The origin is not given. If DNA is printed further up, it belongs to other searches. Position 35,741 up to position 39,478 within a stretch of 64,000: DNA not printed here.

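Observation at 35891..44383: Two tandem giant 17-residue-repeat proteins, the second being a >1600-aa VirB10 homologue (CagY/DotG-like architecture with a different repeat)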

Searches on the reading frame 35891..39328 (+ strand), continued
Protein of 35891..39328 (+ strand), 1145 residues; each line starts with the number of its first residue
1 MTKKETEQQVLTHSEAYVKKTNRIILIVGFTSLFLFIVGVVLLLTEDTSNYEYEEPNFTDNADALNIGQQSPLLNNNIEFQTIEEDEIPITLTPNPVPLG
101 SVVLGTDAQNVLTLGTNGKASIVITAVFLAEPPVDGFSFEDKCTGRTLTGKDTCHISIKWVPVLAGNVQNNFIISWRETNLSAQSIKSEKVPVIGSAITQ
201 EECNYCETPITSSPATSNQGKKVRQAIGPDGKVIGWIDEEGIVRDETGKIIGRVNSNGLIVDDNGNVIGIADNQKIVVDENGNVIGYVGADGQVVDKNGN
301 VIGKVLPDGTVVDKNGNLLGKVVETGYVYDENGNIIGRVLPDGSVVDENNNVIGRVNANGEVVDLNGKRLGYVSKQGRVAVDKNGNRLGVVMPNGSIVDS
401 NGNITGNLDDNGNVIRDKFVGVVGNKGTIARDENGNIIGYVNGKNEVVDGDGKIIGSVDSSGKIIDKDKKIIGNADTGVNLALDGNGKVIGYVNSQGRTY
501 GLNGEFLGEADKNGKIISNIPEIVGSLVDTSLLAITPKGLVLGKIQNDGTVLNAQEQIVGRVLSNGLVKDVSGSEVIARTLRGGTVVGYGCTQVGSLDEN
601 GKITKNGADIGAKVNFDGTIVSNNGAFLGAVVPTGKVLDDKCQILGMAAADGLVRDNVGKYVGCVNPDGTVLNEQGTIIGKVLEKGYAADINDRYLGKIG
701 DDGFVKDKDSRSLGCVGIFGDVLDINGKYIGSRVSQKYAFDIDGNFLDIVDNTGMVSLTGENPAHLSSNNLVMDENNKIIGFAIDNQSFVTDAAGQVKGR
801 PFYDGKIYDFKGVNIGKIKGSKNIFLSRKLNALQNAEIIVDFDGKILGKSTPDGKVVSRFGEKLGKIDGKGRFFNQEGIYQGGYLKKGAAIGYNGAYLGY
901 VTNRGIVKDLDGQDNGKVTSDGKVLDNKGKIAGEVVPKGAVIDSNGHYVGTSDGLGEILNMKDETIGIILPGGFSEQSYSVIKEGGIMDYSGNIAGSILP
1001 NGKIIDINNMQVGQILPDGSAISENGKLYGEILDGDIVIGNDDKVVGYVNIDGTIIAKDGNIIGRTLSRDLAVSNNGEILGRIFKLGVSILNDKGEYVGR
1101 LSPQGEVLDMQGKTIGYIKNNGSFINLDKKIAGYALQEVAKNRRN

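Call 61: list_cluster_members(proteins=[P0165, P0290, P0306, P0330, P0293, P0333, P0342, P0346, P0023, P0149])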
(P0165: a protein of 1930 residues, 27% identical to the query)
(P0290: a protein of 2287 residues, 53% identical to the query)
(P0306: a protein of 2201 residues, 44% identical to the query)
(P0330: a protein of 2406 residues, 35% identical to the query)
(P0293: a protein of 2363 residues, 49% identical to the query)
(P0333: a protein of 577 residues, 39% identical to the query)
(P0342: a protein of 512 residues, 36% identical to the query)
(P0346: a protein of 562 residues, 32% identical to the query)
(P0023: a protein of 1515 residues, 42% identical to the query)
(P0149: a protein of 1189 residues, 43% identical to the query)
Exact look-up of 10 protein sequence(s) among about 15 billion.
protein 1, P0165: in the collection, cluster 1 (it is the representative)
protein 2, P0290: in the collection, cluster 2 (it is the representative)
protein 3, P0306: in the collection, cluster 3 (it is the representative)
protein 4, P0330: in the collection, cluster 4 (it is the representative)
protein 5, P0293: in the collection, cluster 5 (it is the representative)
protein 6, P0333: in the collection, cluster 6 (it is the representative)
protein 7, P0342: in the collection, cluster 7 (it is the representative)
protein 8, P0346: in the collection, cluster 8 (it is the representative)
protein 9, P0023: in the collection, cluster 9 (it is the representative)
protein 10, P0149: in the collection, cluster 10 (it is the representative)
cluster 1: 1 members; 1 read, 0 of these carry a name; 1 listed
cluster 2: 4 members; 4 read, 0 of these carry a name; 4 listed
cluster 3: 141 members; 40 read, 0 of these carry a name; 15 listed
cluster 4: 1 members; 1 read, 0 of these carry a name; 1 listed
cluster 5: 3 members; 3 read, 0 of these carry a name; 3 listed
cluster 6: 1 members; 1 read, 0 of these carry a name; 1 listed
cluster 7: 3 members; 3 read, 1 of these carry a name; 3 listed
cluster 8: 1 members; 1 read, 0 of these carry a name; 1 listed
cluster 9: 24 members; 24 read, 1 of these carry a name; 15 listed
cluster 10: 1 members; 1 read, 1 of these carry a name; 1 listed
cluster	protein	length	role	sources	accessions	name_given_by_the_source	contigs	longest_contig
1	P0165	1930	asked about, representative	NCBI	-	-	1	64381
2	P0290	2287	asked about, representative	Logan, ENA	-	-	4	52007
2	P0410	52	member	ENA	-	-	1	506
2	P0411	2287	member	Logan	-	-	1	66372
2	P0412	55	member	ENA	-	-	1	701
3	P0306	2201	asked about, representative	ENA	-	-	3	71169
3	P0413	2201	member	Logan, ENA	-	-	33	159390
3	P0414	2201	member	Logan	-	-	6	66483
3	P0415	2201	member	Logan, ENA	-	-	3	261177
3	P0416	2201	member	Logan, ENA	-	-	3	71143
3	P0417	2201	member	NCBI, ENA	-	-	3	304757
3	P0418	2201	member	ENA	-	-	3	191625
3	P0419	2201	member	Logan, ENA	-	-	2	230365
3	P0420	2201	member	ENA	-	-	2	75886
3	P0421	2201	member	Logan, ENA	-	-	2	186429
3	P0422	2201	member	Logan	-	-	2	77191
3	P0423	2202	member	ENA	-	-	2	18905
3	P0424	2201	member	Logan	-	-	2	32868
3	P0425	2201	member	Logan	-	-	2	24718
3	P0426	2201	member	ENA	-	-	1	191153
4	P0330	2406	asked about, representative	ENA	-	-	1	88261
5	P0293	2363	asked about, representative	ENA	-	-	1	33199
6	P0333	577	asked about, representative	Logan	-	-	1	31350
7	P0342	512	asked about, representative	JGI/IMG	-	hypothetical protein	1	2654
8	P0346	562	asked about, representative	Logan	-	-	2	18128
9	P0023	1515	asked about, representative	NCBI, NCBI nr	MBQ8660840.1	MAG: hypothetical protein IJ482_00745 [Alphaproteobacteria bacterium] | hypothetical protein [Alphaproteobacteria bacterium]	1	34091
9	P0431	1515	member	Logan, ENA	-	-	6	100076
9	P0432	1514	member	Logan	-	-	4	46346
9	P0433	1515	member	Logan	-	-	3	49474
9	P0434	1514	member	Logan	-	-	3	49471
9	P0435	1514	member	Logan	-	-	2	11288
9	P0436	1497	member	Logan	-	-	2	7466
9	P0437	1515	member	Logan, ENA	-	-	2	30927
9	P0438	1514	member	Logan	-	-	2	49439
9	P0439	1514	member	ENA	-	-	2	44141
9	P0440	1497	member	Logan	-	-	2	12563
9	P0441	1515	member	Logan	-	-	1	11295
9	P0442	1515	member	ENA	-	-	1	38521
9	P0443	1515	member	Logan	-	-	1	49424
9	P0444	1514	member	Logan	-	-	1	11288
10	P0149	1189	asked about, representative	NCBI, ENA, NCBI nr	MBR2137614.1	MAG: DUF3659 domain-containing protein [Alphaproteobacteria bacterium] | DUF3659 domain-containing protein [Alphaproteobacteria bacterium]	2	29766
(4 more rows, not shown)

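Call 64: find_encoding_contigs(protein=P0159, flank=10000, max_places=2)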
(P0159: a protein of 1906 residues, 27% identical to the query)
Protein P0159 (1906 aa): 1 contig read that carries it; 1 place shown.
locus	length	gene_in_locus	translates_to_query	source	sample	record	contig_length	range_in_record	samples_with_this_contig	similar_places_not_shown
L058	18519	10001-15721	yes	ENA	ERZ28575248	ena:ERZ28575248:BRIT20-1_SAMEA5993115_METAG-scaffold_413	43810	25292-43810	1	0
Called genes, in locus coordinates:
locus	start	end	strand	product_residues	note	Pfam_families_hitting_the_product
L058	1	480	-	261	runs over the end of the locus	PF01066:CDP-OH_P_transf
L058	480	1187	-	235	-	PF02666:PS_Dcarbxylase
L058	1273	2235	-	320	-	PF19077:Big_13 (faint), PF17936:Big_6 (faint), PF01476:LysM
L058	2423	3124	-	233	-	PF00561:Abhydrolase_1, PF12697:Abhydrolase_6, PF12146:Hydrolase_4 (weak)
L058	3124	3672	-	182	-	PF00857:Isochorismatase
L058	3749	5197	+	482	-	PF00270:DEAD, PF04851:ResIII, PF00271:Helicase_C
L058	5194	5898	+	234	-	PF02230:Abhydrolase_2, PF00326:Peptidase_S9 (faint), PF00756:Esterase (weak)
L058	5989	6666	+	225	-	PF04335:VirB8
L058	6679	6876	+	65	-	-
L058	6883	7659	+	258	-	PF04335:VirB8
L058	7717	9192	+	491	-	PF03524:CagX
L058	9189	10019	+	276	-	-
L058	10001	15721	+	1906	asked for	PF05593:RHS_repeat (faint), PF12396:DUF3659 (faint), PF21784:Bflower (faint), PF21785:Bflower_2, PF03743:TrbI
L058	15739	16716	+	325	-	PF00437:T2SSE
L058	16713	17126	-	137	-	PF07309:FlaF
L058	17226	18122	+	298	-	-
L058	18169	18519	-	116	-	?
